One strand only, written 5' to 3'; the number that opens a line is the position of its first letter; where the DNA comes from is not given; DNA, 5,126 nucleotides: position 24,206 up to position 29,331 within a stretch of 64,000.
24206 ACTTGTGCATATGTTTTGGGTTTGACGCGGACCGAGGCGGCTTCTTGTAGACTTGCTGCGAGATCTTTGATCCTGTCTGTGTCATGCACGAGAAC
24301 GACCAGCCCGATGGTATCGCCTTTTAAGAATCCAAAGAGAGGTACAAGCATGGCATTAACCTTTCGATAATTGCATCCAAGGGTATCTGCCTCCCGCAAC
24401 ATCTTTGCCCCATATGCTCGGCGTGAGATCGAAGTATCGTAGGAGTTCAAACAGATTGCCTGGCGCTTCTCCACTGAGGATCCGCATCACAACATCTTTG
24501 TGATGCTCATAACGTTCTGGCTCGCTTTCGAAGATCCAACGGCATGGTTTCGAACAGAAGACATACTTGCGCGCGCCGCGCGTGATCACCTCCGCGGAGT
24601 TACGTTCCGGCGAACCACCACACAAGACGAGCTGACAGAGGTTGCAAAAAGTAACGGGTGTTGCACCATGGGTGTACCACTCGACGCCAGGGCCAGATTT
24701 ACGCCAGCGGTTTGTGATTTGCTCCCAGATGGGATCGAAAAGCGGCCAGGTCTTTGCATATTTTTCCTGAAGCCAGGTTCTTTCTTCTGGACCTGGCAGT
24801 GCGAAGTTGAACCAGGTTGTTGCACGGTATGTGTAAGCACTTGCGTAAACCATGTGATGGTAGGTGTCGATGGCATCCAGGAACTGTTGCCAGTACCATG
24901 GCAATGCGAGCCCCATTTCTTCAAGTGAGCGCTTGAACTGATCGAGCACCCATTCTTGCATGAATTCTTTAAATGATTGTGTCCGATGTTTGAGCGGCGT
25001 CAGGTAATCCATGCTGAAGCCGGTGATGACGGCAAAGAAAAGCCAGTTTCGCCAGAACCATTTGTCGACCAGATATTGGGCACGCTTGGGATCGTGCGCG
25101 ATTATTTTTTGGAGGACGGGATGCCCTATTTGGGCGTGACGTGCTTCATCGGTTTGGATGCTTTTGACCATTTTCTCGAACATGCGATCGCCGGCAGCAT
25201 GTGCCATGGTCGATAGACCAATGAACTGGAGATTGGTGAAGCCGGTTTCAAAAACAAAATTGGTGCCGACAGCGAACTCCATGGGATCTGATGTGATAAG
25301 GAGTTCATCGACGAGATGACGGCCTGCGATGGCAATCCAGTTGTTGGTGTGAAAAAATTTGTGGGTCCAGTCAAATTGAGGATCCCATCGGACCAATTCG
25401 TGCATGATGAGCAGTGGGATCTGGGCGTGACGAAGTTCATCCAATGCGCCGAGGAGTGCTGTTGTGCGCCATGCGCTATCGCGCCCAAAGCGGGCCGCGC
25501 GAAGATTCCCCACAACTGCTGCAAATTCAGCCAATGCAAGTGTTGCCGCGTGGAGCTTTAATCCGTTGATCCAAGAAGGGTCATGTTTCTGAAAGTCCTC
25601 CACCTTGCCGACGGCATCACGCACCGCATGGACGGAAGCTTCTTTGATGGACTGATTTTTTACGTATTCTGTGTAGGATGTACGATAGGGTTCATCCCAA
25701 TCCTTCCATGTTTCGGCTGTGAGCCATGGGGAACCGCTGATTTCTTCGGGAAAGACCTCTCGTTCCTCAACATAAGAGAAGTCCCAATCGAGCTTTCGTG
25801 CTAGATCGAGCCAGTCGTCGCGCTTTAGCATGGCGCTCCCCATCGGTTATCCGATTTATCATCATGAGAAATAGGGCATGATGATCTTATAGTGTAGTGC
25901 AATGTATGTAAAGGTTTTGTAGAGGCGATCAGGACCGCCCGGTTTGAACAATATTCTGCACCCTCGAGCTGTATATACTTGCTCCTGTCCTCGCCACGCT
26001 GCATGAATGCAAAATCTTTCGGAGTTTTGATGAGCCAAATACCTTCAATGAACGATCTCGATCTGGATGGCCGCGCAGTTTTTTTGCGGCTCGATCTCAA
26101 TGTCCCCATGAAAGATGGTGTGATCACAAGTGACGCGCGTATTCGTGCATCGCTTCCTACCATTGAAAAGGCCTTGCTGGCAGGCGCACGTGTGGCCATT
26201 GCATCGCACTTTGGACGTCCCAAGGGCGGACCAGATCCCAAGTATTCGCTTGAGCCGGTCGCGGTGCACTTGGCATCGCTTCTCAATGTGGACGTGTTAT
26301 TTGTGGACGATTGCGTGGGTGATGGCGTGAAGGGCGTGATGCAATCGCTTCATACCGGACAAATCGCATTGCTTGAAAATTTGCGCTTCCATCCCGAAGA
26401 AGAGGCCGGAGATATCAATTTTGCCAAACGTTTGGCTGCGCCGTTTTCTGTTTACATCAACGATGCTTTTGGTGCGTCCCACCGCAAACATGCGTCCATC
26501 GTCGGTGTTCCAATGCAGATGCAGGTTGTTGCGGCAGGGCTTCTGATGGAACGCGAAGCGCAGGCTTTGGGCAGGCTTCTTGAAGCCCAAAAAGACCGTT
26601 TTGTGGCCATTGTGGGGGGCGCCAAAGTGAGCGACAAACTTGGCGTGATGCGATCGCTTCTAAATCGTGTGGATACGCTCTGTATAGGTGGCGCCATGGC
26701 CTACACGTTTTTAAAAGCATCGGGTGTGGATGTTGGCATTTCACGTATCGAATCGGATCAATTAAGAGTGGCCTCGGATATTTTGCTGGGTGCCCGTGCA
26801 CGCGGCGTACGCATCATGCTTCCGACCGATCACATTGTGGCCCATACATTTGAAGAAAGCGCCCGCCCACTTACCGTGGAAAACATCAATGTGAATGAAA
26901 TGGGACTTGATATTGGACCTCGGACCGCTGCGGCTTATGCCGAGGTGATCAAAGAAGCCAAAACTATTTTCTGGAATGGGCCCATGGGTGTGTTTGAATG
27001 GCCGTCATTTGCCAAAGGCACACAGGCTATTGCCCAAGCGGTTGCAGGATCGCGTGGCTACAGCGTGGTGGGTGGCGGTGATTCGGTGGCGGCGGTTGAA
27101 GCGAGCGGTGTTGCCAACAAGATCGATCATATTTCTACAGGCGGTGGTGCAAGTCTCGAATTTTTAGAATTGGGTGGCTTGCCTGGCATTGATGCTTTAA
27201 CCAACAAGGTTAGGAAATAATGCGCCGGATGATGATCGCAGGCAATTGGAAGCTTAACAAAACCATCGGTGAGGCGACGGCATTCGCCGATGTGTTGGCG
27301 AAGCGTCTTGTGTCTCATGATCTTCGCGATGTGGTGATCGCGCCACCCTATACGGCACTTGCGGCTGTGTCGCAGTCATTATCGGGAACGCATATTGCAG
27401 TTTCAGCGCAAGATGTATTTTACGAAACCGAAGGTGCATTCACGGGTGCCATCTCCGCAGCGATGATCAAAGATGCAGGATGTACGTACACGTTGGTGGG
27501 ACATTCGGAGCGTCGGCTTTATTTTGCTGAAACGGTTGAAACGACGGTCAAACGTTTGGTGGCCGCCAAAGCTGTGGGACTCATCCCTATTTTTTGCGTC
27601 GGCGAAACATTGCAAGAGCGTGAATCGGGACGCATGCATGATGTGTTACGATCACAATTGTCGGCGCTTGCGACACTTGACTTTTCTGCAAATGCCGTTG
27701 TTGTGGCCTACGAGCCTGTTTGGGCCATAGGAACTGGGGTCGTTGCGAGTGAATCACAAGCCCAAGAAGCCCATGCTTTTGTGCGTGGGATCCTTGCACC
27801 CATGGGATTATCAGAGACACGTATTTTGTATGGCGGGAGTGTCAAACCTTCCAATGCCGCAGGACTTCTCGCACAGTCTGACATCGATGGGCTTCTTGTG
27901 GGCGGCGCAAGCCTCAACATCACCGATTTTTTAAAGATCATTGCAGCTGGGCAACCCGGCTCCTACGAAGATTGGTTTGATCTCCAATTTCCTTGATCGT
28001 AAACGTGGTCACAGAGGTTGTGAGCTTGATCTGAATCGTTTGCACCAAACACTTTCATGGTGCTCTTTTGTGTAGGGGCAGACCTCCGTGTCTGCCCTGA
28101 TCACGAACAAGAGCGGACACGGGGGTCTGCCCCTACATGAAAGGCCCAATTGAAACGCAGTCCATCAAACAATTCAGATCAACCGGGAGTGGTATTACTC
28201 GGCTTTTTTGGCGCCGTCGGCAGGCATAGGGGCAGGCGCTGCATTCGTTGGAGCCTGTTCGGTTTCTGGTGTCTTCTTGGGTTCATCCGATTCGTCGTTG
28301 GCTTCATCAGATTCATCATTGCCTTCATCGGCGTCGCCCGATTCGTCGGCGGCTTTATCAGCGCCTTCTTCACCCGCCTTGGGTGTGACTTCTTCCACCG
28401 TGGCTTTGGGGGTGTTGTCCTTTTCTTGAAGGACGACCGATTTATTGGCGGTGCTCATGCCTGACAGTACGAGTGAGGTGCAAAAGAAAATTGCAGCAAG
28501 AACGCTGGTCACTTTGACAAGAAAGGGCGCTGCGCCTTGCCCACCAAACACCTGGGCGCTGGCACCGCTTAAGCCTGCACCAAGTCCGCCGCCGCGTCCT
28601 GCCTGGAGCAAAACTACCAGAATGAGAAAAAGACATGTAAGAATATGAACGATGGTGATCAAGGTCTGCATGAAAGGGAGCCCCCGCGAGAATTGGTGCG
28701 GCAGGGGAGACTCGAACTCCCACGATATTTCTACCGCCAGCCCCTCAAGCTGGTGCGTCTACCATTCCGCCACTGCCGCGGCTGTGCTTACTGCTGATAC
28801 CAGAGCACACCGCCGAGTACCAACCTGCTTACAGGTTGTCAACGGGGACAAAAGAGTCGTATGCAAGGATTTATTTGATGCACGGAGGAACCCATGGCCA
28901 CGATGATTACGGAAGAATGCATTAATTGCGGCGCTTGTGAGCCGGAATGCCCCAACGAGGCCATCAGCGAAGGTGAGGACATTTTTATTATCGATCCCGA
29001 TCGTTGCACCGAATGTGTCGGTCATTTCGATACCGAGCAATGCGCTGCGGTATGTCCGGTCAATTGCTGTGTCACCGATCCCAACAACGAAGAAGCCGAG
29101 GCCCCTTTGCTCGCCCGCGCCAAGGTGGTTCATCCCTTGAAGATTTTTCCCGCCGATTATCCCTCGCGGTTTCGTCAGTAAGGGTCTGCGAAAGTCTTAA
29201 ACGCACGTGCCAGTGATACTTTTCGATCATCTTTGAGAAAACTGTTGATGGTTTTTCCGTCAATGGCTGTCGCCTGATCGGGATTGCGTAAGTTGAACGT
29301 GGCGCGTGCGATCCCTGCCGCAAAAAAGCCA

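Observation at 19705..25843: Reductase-less soluble diiron monooxygenase operon co-transcribed with a PAS histidine kinase, a CheY receiver and a receiver-GGDEF cyclase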

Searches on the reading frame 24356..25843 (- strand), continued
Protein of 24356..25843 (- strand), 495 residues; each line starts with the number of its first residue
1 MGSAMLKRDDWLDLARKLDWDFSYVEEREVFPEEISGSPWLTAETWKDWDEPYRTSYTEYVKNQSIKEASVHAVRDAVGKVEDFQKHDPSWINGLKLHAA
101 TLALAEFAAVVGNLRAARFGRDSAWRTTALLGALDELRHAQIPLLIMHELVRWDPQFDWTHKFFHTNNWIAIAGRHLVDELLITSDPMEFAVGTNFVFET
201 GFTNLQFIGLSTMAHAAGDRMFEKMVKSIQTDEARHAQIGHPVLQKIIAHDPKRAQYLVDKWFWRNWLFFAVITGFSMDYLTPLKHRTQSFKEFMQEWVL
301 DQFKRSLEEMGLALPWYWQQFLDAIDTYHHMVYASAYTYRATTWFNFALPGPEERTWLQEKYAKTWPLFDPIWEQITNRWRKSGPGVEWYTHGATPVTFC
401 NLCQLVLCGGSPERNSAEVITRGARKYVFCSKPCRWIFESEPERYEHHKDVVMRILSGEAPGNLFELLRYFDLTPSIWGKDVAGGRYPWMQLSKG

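Call 78: search_dna_similar(query=window:24356-25831:-, collection=plasmids, mode=protein, max_rows=12)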
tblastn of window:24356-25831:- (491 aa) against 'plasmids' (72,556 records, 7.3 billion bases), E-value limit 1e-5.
Records with a match: 72; places in all: 83; records where one place covers at least 80% of the query: 57.
Best place of each record, by identity: <60% 72.
By first word of the organism name: Acinetobacter 15; Rhodococcus 10; Paraburkholderia 4; Azospirillum 4; Cupriavidus 3; Mycobacterium 3; Caballeronia 3; Xanthobacter 2; Variovorax 2; Burkholderia 2; and 22 more.
By predicted mobility (MOB-suite, as given by PLSDB): mobilizable 31; non-mobilizable 23; conjugative 18.
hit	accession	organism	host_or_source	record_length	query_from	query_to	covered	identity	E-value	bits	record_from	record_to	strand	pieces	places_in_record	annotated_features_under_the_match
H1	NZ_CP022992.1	Paraburkholderia aromaticivorans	-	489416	1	490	100%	43.0%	2e-113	375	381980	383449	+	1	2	aromatic/alkene/methane monooxygenase hydroxylase/oxygenase subunit ...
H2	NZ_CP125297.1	Paraburkholderia sabiae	Mimosa caesalpiniifolia,cell ...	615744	1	487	99%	42.7%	7e-110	365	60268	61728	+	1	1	toluene monooxygenase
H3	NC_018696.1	Paraburkholderia phenoliruptrix BR3459a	Mimosa flocculosa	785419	1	487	99%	42.7%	1e-109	364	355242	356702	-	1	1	Toluene-4-monooxygenase system protein A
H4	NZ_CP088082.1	Ideonella dechloratans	Cell culture,Activated sludge, ...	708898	1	486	99%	42.6%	3e-112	372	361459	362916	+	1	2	toluene monooxygenase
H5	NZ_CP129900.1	Rhodococcus ruber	soil,bacterial genome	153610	2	478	97%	43.3%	5e-119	391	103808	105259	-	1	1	toluene monooxygenase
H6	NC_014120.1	Paraburkholderia atlantica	-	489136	1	487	99%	42.3%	9e-110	365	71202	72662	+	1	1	methane/phenol/toluene hydroxylase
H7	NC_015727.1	Cupriavidus necator N-1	soil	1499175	1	487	99%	41.9%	2e-110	367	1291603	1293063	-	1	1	record has no annotation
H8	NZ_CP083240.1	Ancylobacter polymorphus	activated sludge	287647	2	487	99%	42.0%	1e-116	385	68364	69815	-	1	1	aromatic/alkene/methane monooxygenase hydroxylase/oxygenase subunit ...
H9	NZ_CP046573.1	Rhodococcus sp. WAY2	cell culture,bacterial consortium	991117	2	485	99%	42.1%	1e-113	375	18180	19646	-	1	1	toluene monooxygenase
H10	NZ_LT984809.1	Cupriavidus taiwanensis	-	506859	1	486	99%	41.5%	2e-106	355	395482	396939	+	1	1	toluene monooxygenase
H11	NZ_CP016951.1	Cupriavidus taiwanensis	Mimosa,single cell,nodules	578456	1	478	97%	42.0%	4e-107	357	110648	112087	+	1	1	Toluene-4-monooxygenase system protein A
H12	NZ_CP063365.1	Xanthobacter dioxanivorans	pure culture,active sludge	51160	2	478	97%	42.1%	2e-115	381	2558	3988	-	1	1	aromatic/alkene/methane monooxygenase hydroxylase/oxygenase subunit ...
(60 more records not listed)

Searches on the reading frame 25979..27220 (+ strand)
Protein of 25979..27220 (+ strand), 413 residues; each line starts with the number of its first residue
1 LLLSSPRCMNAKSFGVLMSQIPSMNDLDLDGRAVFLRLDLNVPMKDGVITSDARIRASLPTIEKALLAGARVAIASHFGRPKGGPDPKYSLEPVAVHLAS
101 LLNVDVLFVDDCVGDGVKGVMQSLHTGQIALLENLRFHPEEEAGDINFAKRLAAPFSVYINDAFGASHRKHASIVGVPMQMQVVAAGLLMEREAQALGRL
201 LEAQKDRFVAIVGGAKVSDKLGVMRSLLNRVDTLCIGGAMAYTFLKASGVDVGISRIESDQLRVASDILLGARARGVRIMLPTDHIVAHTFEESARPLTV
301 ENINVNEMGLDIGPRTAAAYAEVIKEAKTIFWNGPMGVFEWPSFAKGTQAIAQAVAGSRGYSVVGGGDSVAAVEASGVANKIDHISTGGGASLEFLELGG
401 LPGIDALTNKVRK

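Call 9: search_protein_families(library=pfam, proteins=[window:25979-27220:+], max_evalue=0.001)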
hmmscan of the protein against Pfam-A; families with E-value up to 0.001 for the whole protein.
window:25979-27220:+ (413 aa): 1 family
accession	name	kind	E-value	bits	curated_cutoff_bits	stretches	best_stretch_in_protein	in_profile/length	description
PF00162.24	PGK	-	7.3e-145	483.2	27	1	24-397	1-377/379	Phosphoglycerate kinase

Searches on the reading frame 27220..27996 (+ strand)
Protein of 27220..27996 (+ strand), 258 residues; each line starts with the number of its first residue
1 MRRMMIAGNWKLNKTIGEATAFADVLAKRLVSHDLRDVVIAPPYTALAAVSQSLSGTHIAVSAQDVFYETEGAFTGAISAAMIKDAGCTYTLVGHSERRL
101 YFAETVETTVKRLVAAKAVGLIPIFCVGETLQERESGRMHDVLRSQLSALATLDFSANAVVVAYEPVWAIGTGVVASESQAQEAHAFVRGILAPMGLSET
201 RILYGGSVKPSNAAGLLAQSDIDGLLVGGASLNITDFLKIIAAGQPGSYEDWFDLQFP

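Call 9: search_protein_families(library=pfam, proteins=[window:27220-27996:+], max_evalue=0.001)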
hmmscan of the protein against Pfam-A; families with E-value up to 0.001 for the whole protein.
window:27220-27996:+ (258 aa): 1 family
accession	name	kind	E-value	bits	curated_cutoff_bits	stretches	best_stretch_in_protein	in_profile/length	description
PF00121.24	TIM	-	3.7e-86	289.1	20.1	1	4-243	1-244/245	Triosephosphate isomerase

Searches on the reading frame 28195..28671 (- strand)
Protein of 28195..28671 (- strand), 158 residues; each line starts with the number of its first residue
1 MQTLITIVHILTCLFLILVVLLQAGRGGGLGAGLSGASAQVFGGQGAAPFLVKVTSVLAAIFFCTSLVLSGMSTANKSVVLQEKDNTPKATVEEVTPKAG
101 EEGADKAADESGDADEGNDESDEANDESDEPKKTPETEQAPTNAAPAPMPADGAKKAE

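Call 9: search_protein_families(library=pfam, proteins=[window:28195-28671:-], max_evalue=0.001)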
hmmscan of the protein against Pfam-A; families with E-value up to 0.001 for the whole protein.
window:28195-28671:- (158 aa): 2 families
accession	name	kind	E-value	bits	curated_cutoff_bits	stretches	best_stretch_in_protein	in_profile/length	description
PF03840.19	SecG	-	7.3e-20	71.3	29.2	1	4-70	1-68/70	Preprotein translocase SecG subunit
PF13520.12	AA_permease_2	-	0.00056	19.4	27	1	2-92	144-224/427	Amino acid permease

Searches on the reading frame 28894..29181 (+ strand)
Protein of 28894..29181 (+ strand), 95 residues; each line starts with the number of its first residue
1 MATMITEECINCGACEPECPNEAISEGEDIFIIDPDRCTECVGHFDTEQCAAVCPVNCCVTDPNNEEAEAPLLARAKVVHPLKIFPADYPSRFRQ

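Call 76: search_protein_families(library=pfam, proteins=[window:28894-29181:+], max_evalue=0.0001)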
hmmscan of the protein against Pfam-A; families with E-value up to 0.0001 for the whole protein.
window:28894-29181:+ (95 aa): 5 families
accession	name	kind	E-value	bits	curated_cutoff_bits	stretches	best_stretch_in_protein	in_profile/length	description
PF00037.32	Fer4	-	1.2e-07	31.7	21.1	1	5-25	4-24/24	4Fe-4S binding domain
PF12838.12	Fer4_7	-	9.5e-07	29.6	27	1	9-58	2-52/52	4Fe-4S dicluster domain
PF12797.12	Fer4_2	-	7.5e-06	26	24.5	0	6-20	7-21/22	4Fe-4S binding domain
PF13187.11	Fer4_9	-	3.4e-05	24.2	27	1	8-58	1-51/52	4Fe-4S dicluster domain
PF12837.12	Fer4_6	-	8.5e-05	22.8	25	0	6-24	6-24/24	4Fe-4S binding domain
